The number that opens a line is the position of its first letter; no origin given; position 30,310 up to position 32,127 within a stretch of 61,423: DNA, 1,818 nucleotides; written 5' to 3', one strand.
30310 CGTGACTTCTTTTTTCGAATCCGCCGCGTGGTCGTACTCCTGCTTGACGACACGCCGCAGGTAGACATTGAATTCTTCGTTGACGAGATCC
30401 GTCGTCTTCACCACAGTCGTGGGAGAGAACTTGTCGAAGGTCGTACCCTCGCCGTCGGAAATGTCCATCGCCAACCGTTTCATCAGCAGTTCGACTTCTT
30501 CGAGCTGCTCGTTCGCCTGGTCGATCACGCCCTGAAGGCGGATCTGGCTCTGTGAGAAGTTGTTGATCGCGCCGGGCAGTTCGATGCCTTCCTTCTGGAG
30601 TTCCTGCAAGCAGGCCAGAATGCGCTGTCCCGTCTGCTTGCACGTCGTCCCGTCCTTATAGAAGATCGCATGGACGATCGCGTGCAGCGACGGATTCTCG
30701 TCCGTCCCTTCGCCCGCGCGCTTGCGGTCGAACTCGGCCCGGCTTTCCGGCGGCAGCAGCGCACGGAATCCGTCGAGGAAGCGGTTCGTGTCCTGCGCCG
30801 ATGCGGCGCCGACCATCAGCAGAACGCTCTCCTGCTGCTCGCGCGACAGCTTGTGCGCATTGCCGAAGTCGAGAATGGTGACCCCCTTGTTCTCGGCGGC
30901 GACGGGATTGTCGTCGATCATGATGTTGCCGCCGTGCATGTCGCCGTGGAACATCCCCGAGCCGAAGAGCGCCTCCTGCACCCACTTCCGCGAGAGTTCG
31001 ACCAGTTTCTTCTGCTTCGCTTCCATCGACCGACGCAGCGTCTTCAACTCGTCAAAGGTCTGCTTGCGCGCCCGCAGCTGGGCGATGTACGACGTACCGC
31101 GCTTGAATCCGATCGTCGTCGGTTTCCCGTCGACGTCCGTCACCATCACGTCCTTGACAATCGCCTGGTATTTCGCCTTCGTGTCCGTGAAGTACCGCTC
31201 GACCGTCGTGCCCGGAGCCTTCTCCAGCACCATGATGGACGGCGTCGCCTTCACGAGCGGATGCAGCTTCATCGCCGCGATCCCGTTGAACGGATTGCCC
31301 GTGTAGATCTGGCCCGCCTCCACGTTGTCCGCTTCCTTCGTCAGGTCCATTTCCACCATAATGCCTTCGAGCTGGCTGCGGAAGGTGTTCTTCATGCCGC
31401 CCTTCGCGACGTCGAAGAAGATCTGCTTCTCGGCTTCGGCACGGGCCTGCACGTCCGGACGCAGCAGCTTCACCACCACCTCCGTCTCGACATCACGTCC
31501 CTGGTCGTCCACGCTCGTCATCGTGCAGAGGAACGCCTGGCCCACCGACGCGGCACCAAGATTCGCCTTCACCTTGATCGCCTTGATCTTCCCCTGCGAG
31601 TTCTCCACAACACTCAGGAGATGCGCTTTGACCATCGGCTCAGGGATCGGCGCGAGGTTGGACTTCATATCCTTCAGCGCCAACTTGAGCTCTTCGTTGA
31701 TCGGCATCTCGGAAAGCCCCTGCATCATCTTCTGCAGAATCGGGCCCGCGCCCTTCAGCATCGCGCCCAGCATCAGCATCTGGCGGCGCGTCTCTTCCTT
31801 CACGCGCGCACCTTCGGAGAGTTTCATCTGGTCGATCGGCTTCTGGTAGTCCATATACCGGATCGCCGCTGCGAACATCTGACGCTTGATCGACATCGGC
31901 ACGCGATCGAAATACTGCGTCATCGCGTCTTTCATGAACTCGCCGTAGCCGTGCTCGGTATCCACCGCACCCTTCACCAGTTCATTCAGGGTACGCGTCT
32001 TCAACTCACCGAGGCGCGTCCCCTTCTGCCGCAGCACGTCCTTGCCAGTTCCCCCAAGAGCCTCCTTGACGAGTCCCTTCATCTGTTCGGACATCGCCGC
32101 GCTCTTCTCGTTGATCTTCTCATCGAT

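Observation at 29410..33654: Giant 1414-aa cytoplasmic coiled-coil protein built around an intact ABC1/UbiB-type atypical kinase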

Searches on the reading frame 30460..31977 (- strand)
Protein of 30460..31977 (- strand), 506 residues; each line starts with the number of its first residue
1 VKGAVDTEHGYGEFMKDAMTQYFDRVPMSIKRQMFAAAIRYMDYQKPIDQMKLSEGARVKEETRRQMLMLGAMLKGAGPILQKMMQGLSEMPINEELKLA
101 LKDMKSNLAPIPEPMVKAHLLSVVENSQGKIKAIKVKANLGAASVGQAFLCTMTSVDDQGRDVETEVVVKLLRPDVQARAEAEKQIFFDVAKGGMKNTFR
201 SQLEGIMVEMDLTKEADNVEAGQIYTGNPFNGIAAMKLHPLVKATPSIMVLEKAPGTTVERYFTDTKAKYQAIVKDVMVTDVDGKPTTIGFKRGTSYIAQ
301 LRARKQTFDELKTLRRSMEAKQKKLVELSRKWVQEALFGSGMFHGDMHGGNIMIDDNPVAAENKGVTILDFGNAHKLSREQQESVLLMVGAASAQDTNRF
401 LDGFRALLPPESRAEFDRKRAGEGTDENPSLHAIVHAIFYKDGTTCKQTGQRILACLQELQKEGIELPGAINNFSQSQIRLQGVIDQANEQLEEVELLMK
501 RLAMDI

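Call 51: find_homologous_proteins(query=A3, max_evalue=1e-10)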
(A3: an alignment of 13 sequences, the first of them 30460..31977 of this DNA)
Query A3 (13 sequences) (506 aa, profile of the alignment): 30 proteins with E <= 1e-10 among 8000 candidates.
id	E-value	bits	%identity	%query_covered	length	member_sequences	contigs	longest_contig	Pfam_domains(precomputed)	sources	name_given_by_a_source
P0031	2.4e-180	618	40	98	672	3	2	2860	PF03109.23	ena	-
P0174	2.8e-169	582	37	99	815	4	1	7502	PF03109.23,PF01636.30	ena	-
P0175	2.3e-162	559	37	99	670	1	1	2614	PF03109.23,PF01636.30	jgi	jgi:predicted unusual protein kinase regulating ubiquinone biosynthesis (AarF/ABC1/UbiB family)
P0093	3.9e-160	552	37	93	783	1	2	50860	PF03109.23,PF01636.30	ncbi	-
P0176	8.3e-155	534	37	96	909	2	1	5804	PF03109.23,PF19974.6,PF01636.30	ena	-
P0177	1.0e-154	534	39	92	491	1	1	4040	PF03109.23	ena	-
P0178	1.2e-154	534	34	97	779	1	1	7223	PF03109.23,PF01636.30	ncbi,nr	ncbi:MAG: phosphotransferase, partial [Lachnospiraceae bacterium]|nr:phosphotransferase [Lachnospira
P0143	4.6e-151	522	42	81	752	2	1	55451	PF03109.23,PF01636.30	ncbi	-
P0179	8.1e-144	498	39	78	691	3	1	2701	PF03109.23,PF19974.6,PF01636.30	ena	-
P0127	3.9e-142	492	36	99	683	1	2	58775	PF03109.23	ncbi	-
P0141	1.2e-138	481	35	100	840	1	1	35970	PF03109.23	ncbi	-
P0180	2.2e-134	467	36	82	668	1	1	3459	PF03109.23,PF01636.30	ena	-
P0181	7.2e-125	435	36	87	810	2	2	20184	PF03109.23,PF19974.6,PF01636.30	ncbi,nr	ncbi:MAG: AarF/UbiB family protein, partial [Kiritimatiellae bacterium]|nr:AarF/UbiB family protein 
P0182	2.0e-121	424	36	75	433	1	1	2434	PF03109.23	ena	-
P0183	2.9e-116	407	34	95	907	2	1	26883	PF03109.23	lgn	-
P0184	8.0e-115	402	34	94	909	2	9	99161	PF03109.23,PF01636.30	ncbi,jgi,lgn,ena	ncbi:MAG: AarF/UbiB family protein [Candidimonas sp.]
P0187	6.8e-93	330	34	79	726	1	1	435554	PF03109.23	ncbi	-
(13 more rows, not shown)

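Call 52: find_encoding_contigs(protein=P0184, flank=10000, max_places=3)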
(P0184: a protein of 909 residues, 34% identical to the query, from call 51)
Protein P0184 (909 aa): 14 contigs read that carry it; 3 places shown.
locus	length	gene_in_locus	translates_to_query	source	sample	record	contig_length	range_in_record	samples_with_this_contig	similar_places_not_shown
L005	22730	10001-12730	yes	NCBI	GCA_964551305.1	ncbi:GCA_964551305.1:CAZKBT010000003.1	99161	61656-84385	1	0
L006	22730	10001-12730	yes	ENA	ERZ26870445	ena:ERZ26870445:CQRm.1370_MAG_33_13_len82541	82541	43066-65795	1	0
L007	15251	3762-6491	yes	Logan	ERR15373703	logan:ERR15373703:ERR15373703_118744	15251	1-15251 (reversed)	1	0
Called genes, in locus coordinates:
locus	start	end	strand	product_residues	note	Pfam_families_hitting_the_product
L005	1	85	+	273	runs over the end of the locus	PF00528:BPD_transp_1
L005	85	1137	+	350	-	PF00005:ABC_tran, PF13304:AAA_21 (faint), PF17912:OB_MalK, PF08402:TOBE_2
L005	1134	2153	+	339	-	PF00710:Asparaginase, PF17763:Asparaginase_C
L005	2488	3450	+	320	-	PF00892:EamA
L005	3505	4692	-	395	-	PF01734:Patatin, PF12536:DUF3734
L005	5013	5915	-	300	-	PF00126:HTH_1, PF03466:LysR_substrate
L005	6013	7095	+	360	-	PF03601:Cons_hypoth698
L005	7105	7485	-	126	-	PF04247:SirB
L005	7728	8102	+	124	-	PF01361:Tautomerase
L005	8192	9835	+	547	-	PF00916:Sulfate_transp, PF01740:STAS, PF13466:STAS_2 (weak)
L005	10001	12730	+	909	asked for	PF03109:ABC1, PF01636:APH (faint)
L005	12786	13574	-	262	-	PF21948:LplA-B_cat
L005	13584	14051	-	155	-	PF05154:TM2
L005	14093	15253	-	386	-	PF05175:MTS, PF06325:PrmA, PF13489:Methyltransf_23 (faint), PF01170:UPF0020, PF13847:Methyltransf_31, PF08241:Methyltransf_11, PF13649:Methyltransf_25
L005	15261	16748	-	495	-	PF00370:FGGY_N, PF02782:FGGY_C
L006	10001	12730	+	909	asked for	PF03109:ABC1, PF01636:APH (faint)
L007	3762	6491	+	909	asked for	PF03109:ABC1, PF01636:APH (faint)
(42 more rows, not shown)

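Call 54: find_encoding_contigs(protein=P0187, flank=10000, max_places=2)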
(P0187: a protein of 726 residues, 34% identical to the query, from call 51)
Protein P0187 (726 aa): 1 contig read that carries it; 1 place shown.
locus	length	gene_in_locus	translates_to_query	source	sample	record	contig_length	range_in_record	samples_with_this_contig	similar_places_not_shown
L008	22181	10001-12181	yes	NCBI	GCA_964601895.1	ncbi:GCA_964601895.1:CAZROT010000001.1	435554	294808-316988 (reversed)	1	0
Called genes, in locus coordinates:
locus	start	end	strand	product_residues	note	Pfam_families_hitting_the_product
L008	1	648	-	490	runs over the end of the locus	PF06097:DUF945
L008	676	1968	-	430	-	PF20511:PMI_typeI_cat, PF20512:PMI_typeI_hel, PF21621:MPI_cupin_dom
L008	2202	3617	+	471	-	PF00206:Lyase_1, PF10415:FumaraseC_C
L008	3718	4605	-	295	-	PF02219:MTHFR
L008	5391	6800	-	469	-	PF00144:Beta-lactamase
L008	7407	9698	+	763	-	PF08267:Meth_synt_1, PF01717:Meth_synt_2, PF08267:Meth_synt_1 (weak)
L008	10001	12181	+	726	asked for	PF03109:ABC1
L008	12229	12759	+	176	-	-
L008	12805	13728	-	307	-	PF05472:Ter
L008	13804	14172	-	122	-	PF06932:DUF1283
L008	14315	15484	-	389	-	PF00155:Aminotran_1_2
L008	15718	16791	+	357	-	PF00248:Aldo_ket_red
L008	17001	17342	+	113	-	-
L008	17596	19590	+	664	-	PF07715:Plug, PF00593:TonB_dep_Rec_b-barrel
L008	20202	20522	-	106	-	-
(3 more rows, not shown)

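Call 55: find_related_loci(query=A3, collection=viral_contigs, flank=10000)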
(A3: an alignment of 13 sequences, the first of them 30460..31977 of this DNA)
Query A3 (506 aa) in viral_contigs; peptide patterns used: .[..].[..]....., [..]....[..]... (x = any residue, [..] = any of these).
77 stretches matched a pattern, but none encodes a relative of the query by tblastn (E <= 1e-3).

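Call 60: search_dna_similar(query=window:30460-31977:-, collection=plasmids, mode=protein, max_evalue=1e-10, max_rows=30)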
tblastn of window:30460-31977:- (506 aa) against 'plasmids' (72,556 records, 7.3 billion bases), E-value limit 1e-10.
No match.

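Call 65: find_related_loci(query=A3, collection=metagenome_contigs, flank=10000)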
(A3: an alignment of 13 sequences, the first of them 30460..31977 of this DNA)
Query A3 (506 aa) in metagenome_contigs; peptide patterns used: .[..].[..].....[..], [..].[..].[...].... (x = any residue, [..] = any of these).
440 stretches matched a pattern; 207 encode a relative of the query (tblastn E <= 1e-3); the best 80 are kept; 79 distinct loci.
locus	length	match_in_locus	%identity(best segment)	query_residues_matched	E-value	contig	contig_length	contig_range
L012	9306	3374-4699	42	10-496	7e-111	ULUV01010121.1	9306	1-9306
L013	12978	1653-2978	42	10-496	6e-111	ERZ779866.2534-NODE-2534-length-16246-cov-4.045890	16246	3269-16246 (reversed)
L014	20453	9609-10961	41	2-487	5e-103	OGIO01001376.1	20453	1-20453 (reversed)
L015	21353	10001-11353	41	2-487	6e-103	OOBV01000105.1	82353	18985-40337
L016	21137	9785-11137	41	2-487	6e-103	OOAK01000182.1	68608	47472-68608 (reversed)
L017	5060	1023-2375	41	2-487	3e-103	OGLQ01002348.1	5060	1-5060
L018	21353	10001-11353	41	2-487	6e-103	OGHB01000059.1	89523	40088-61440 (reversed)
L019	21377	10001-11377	40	2-495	6e-99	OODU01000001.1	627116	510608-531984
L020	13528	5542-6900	40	10-496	3e-98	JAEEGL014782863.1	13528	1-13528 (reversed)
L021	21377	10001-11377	40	2-495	4e-98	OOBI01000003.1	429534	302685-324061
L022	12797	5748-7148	39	6-504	2e-96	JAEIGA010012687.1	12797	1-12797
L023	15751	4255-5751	40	1-502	3e-95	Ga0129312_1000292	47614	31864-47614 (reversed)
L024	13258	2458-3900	37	8-502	2e-94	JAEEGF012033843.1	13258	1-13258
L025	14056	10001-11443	37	8-502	2e-94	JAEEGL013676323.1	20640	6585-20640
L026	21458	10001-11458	40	1-495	1e-94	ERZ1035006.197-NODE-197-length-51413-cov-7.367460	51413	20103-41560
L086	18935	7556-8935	36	10-495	1e-80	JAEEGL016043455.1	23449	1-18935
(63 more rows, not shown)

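Call 73: search_protein_families(library=pfam, proteins=[L086:531-1220:+, L086:1162-2424:+, L086:10174-11118:+, L086:11115-11960:+, L086:12000-14138:+, L086:14142-18425:+, L026:3993-5519:+, L026:5624-6331:+, L026:13823-15628:+, L026:15643-16488:+], max_evalue=0.01)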
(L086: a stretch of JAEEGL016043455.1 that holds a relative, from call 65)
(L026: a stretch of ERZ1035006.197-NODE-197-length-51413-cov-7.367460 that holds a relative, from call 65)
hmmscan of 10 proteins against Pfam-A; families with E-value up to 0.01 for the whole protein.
L086:531-1220:+ (229 aa): 4 families
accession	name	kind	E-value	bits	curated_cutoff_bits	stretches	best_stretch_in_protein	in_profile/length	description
PF07729.17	FCD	-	2.8e-28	99.3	24.3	1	88-209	1-123/125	FCD domain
PF00392.27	GntR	-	2e-17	63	27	1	18-78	3-64/64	Bacterial regulatory proteins, gntR family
PF01978.25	TrmB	-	0.0035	17.6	25.6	0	36-74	20-58/68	Sugar-specific transcriptional regulator TrmB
PF13412.12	HTH_24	-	0.0071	16.3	21.9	0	43-69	22-48/48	Winged helix-turn-helix DNA-binding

L086:1162-2424:+ (420 aa): 2 families
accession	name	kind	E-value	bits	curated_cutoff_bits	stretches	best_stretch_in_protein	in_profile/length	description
PF00180.25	Iso_dh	-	4.8e-52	177.8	27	1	27-411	3-345/348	Isocitrate/isopropylmalate dehydrogenase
PF08916.16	Phe_ZIP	-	0.0058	17.6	25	0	209-254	16-57/57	Phenylalanine zipper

L086:10174-11118:+ (314 aa): 3 families
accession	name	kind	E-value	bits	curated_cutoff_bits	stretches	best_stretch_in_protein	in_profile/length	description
PF00583.31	Acetyltransf_1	-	5.7e-08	33.5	20.7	1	28-99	31-98/116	Acetyltransferase (GNAT) family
PF13508.13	Acetyltransf_7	-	1.7e-06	28.7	27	1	46-97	12-65/84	Acetyltransferase (GNAT) domain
PF13673.13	Acetyltransf_10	-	0.004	17.6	23.6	0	61-104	52-95/128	Acetyltransferase (GNAT) domain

L086:11115-11960:+ (281 aa): 0 families

L086:12000-14138:+ (712 aa): 2 families
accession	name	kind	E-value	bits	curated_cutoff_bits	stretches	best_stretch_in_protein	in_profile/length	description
PF13487.12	HD_5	-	1.3e-33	116.5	27.2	1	513-690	4-169/170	HD domain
PF01966.28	HD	-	6e-17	62.4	22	1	526-659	4-115/116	HD domain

L086:14142-18425:+ (1427 aa): 6 families
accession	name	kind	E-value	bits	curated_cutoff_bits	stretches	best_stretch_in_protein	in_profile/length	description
PF02518.31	HATPase_c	-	1.2e-24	87.3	26.4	1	952-1066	1-109/111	Histidine kinase-, DNA gyrase B-, and HSP90-like ATPase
PF00072.30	Response_reg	-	8.3e-24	84.3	30.2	1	1100-1208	1-110/111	Response regulator receiver domain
PF07494.17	Reg_prop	-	2e-21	73.7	20.4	2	165-187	1-23/24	Two component regulator propeller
PF00512.31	HisKA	-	5.7e-14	52.4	26.9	1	833-905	1-66/66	His Kinase A (phospho-acceptor) domain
PF01627.28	Hpt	-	1.4e-06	28.8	24.6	1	1264-1331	3-73/84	Hpt domain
PF13570.13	Beta-prop_ACSF4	-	7.5e-06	26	133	0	91-193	55-159/329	Beta-alanine-activating enzyme, beta-propeller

L026:3993-5519:+ (508 aa): 2 families
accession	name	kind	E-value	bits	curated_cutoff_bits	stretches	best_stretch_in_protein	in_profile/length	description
PF03734.19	YkuD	-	2.1e-20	74.2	23.4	1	343-460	2-145/146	L,D-transpeptidase catalytic domain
PF12229.13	PG_binding_4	-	4.3e-17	62.8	22.1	2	220-319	14-111/117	Putative peptidoglycan binding domain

L026:5624-6331:+ (235 aa): 0 families

L026:13823-15628:+ (601 aa): 0 families

L026:15643-16488:+ (281 aa): 0 families

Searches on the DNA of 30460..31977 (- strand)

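Call 87: search_dna_similar(query=L008:10001-12181:+, collection=ecoli_genomes, mode=distant, max_rows=8)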
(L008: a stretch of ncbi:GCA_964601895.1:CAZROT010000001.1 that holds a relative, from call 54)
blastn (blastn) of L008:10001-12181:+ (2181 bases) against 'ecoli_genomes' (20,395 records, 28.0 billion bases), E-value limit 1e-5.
No match.

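Call 88: search_dna_similar(query=L008:7407-9698:+, collection=ecoli_genomes, mode=distant, max_rows=3)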
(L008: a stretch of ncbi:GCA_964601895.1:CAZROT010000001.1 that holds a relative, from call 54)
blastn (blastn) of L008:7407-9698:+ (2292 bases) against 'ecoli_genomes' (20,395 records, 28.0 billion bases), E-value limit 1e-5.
Records with a match: 5426; places in all: 5431; records where one place covers at least 80% of the query: 5426.
Genomes with a match: 5426 of 5426; with a place that covers at least 80% of the query: 5426. Places per genome that has any: lowest 1, median 1, highest 2. On chromosomes: 5430 places; on plasmids: 1.
Best place of each record, by identity: 60-80% 5426.
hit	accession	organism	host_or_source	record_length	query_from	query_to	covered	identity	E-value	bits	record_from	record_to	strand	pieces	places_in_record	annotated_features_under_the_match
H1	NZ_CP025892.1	Escherichia coli strain 503025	Homo sapiens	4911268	10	2274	99%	69.8%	0e+0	967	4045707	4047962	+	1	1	metE: 5-methyltetrahydropteroyltriglutamate--homocysteine ...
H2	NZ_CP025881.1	Escherichia coli strain 503440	Homo sapiens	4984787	10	2274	99%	69.8%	0e+0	967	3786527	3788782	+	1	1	metE: 5-methyltetrahydropteroyltriglutamate--homocysteine ...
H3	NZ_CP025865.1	Escherichia coli strain 504211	Homo sapiens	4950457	10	2274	99%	69.8%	0e+0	967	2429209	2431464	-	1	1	metE: 5-methyltetrahydropteroyltriglutamate--homocysteine ...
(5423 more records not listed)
